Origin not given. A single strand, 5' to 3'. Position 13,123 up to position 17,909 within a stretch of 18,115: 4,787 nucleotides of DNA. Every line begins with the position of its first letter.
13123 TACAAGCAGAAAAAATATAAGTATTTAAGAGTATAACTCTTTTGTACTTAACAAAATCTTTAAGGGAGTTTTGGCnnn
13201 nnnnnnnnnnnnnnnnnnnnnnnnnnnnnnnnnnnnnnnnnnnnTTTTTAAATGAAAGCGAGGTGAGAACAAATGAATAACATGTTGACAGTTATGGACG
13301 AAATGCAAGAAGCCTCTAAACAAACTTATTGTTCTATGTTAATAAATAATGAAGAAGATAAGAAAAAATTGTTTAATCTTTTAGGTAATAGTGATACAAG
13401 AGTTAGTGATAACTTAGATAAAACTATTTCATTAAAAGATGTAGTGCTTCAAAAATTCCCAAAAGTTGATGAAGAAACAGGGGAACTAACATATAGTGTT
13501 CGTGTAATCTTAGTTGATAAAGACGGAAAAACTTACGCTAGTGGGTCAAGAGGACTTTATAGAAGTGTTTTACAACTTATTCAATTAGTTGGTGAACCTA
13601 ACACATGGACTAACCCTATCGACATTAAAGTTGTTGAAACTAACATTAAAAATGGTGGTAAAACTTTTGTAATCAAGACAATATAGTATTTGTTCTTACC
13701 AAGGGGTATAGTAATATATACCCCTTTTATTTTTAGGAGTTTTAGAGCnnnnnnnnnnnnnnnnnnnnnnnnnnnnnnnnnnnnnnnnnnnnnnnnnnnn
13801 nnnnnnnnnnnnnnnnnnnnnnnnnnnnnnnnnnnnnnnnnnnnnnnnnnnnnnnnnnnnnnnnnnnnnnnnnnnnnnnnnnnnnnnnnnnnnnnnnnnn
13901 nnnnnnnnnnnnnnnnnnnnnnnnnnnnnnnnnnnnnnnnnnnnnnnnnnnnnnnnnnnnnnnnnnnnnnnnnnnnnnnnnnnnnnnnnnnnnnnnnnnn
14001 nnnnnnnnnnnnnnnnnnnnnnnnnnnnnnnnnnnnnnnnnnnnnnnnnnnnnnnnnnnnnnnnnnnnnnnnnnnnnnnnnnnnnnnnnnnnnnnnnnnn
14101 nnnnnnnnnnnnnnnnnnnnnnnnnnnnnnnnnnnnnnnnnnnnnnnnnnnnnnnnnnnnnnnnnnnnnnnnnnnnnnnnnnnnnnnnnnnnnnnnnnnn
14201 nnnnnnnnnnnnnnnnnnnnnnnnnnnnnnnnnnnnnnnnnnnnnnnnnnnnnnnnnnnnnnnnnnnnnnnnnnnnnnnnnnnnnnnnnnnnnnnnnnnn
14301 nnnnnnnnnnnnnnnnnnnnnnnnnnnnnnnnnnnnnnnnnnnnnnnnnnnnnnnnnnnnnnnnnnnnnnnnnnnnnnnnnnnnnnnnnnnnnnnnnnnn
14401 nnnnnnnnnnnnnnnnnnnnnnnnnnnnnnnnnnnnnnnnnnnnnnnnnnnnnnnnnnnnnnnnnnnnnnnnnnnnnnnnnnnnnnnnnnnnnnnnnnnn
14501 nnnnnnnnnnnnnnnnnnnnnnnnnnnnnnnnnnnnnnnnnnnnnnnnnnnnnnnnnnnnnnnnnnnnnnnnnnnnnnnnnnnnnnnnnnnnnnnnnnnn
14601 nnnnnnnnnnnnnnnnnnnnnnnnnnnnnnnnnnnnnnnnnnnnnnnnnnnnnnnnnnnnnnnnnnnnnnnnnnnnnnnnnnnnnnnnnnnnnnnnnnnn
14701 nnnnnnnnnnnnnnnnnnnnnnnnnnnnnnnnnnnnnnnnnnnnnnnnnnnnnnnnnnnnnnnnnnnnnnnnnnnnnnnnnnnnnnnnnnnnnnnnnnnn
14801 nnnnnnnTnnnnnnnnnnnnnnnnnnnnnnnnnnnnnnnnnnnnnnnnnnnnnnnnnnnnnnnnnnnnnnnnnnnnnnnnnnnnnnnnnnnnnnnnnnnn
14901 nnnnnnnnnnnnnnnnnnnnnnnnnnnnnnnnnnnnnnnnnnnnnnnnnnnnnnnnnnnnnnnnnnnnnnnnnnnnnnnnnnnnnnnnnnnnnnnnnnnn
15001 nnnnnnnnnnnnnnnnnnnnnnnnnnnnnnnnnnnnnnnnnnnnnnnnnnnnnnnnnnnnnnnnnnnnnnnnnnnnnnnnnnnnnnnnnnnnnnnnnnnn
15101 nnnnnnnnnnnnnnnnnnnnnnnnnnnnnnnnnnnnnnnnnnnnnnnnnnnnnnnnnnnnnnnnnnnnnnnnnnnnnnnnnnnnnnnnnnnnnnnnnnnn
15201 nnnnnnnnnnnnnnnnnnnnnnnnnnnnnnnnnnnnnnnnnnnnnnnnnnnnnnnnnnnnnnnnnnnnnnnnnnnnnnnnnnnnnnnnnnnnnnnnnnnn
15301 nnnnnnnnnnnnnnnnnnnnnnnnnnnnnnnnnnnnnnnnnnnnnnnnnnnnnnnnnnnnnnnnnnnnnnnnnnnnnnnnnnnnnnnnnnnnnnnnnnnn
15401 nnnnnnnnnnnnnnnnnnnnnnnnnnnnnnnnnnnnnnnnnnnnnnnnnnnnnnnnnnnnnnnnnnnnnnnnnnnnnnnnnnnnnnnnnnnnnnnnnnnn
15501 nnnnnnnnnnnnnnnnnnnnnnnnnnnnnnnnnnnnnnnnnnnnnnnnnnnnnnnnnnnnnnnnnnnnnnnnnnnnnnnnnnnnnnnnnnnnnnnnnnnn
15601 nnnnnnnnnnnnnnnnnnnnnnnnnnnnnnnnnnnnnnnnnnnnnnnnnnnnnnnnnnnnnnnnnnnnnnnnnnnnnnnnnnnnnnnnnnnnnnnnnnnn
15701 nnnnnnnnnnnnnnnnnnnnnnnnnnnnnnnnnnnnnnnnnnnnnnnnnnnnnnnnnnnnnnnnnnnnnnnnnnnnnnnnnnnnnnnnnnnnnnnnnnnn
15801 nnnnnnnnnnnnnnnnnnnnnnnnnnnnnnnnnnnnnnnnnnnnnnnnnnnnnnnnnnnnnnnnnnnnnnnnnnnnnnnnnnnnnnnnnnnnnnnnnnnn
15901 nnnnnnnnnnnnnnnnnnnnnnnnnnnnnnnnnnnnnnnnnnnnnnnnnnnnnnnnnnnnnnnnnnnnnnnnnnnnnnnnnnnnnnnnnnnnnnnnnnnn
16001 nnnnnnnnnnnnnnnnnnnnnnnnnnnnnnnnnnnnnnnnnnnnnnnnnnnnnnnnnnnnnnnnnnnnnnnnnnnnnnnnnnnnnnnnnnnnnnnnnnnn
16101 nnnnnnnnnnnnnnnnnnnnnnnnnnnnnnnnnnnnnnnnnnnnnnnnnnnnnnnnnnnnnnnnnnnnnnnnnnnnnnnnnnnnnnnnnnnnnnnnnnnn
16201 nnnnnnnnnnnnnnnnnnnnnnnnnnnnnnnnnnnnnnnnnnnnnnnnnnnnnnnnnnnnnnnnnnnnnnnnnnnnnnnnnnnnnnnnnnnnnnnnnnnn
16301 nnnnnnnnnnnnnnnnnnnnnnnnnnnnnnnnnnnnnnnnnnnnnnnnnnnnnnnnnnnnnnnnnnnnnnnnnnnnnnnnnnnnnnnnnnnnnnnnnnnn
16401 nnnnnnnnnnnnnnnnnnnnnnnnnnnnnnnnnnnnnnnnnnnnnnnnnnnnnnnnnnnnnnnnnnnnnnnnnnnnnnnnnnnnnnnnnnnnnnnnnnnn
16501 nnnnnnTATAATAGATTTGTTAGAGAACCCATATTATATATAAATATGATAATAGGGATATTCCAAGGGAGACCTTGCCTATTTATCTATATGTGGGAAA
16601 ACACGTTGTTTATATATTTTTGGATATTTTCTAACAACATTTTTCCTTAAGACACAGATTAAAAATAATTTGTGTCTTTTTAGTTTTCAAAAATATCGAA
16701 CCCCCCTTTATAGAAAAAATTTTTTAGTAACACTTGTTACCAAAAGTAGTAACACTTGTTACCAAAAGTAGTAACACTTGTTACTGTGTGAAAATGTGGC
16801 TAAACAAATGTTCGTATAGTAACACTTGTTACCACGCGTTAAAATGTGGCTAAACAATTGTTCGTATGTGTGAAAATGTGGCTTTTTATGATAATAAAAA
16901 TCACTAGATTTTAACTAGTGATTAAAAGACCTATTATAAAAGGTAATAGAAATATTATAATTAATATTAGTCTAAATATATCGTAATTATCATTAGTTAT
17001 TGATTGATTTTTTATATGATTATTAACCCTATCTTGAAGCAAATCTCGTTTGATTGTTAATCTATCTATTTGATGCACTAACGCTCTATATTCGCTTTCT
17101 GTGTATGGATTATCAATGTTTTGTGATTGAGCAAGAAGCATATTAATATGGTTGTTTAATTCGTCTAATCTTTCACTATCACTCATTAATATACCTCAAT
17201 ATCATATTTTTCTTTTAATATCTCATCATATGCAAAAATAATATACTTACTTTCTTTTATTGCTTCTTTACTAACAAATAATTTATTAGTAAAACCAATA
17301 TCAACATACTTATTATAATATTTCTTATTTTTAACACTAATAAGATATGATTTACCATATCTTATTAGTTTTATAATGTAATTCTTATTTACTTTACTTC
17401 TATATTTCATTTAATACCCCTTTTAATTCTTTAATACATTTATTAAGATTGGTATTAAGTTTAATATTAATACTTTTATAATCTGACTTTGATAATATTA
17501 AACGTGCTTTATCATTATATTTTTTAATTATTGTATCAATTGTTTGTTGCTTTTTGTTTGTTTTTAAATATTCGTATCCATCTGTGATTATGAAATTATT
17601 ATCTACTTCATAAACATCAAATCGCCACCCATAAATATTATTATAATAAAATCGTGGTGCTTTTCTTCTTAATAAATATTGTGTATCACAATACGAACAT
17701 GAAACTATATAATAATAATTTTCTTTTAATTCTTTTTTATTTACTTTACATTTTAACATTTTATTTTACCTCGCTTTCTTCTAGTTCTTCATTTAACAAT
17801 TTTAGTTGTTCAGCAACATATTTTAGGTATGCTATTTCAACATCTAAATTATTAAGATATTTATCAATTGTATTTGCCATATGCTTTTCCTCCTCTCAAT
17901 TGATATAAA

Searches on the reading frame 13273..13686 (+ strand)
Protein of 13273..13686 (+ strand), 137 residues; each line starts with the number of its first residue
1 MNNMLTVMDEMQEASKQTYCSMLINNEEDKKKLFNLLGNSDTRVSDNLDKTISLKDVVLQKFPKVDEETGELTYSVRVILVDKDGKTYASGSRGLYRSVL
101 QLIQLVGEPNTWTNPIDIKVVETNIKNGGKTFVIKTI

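Call 56: search_protein_families(library=phrogs, proteins=[window:13273-13686:+], max_evalue=0.01)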
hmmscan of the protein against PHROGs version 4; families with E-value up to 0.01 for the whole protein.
window:13273-13686:+ (137 aa): 1 family
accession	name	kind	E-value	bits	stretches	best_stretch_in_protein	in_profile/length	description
phrog_6243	-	DNA, RNA and nucleotide metabolism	3.3e-26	93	1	11-135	38-163/166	single strand DNA binding protein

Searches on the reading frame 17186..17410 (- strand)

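Call 56: search_protein_families(library=phrogs, proteins=[window:17186-17410:-], max_evalue=0.01)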
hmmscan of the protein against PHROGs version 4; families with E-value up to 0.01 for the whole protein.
window:17186-17410:- (74 aa): 1 family
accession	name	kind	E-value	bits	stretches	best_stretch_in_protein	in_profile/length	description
phrog_24135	-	unknown function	0.0095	17.2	0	2-52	23-73/83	-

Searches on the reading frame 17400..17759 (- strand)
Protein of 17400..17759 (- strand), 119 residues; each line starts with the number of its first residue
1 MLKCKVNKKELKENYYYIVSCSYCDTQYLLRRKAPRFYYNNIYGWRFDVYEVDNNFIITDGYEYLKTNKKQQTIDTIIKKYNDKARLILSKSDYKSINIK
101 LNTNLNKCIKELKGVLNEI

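Call 13: find_encoding_contigs(protein=window:17400-17759:-, flank=10000, max_places=10)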
Protein window:17400-17759:- (119 aa): 2 contigs read that carry it; 1 place shown.
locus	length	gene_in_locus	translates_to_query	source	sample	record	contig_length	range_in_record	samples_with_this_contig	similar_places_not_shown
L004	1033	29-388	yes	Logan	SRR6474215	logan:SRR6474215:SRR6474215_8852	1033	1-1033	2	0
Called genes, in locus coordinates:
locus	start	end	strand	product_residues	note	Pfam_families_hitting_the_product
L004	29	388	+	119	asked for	-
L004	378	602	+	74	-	-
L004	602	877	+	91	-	-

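Call 56: search_protein_families(library=phrogs, proteins=[window:17400-17759:-], max_evalue=0.01)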
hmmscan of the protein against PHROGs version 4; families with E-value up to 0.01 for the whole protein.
window:17400-17759:- (119 aa): 1 family
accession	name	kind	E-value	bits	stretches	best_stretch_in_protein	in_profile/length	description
phrog_4534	-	unknown function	0.0037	18.5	1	46-113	63-128/133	-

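Call 68: find_homologous_proteins(query=window:17400-17759:-, max_evalue=0.00001)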
Query window:17400-17759:- (119 aa): 15 proteins with E <= 0.00001 among 21 candidates.
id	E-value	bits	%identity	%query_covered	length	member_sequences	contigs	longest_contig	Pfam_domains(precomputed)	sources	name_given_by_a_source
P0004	1.7e-71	256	100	100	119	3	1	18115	-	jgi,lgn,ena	jgi:hypothetical protein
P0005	3.5e-55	203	83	100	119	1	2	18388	-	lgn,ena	-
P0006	5.8e-48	180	70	97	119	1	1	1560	-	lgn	-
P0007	6.3e-48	180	73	97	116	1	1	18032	-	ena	-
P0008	6.4e-47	176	70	98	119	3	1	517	-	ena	-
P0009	1.2e-46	176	75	98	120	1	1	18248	-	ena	-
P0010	6.0e-46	173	71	97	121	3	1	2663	-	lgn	-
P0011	1.5e-44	169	67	98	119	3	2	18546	-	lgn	-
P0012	6.0e-40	154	66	100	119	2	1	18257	-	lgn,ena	-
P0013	1.3e-38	150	64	98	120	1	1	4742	-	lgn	-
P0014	1.6e-38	149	64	98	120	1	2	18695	-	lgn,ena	-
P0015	2.1e-37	146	62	98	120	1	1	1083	-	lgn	-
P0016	3.4e-31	126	75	60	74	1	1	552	-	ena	-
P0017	8.2e-29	118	56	100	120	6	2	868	-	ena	-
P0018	4.1e-24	103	51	97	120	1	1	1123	-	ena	-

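Call 69: find_encoding_contigs(protein=P0014, flank=3000, max_places=10)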
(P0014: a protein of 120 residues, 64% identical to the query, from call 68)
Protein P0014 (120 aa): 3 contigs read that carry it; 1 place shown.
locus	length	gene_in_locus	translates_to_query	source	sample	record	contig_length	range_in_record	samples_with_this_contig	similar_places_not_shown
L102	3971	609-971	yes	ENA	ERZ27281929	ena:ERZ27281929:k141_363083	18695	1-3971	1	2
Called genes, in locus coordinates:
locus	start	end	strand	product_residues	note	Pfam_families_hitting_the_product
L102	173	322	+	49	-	-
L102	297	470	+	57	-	PF00436:SSB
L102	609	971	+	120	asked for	-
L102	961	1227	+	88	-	-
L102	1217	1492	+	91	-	-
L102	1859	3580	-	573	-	PF03175:DNA_pol_B_2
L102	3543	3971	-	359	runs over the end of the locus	-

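Call 70: find_encoding_contigs(protein=P0011, flank=3000, max_places=10)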
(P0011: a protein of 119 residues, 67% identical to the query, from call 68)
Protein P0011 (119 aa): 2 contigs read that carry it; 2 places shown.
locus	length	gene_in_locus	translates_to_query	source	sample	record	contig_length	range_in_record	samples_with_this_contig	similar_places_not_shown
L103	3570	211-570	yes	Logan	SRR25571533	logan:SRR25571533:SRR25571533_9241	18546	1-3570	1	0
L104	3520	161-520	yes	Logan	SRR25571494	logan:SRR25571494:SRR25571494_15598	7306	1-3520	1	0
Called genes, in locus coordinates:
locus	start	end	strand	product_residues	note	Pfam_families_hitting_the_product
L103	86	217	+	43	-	-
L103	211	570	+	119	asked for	-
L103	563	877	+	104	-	-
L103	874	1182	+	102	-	-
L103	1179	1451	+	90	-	-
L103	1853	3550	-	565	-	PF03175:DNA_pol_B_2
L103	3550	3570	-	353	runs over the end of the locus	-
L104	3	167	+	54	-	?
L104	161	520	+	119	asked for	-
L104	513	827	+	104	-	-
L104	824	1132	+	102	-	-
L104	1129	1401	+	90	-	-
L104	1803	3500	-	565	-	PF03175:DNA_pol_B_2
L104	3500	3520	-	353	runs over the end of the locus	-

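Call 71: find_encoding_contigs(protein=P0009, flank=3000, max_places=10)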
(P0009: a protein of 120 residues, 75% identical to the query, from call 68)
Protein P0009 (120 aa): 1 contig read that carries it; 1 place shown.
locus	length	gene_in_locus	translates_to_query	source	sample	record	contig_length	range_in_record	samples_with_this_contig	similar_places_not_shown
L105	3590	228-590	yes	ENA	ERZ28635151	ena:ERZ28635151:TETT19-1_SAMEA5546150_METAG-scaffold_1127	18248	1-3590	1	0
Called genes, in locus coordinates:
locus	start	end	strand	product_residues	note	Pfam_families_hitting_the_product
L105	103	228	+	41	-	-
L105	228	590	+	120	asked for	-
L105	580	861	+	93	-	-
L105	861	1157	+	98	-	-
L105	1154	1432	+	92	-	-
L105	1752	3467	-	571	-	PF03175:DNA_pol_B_2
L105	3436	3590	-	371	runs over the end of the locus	-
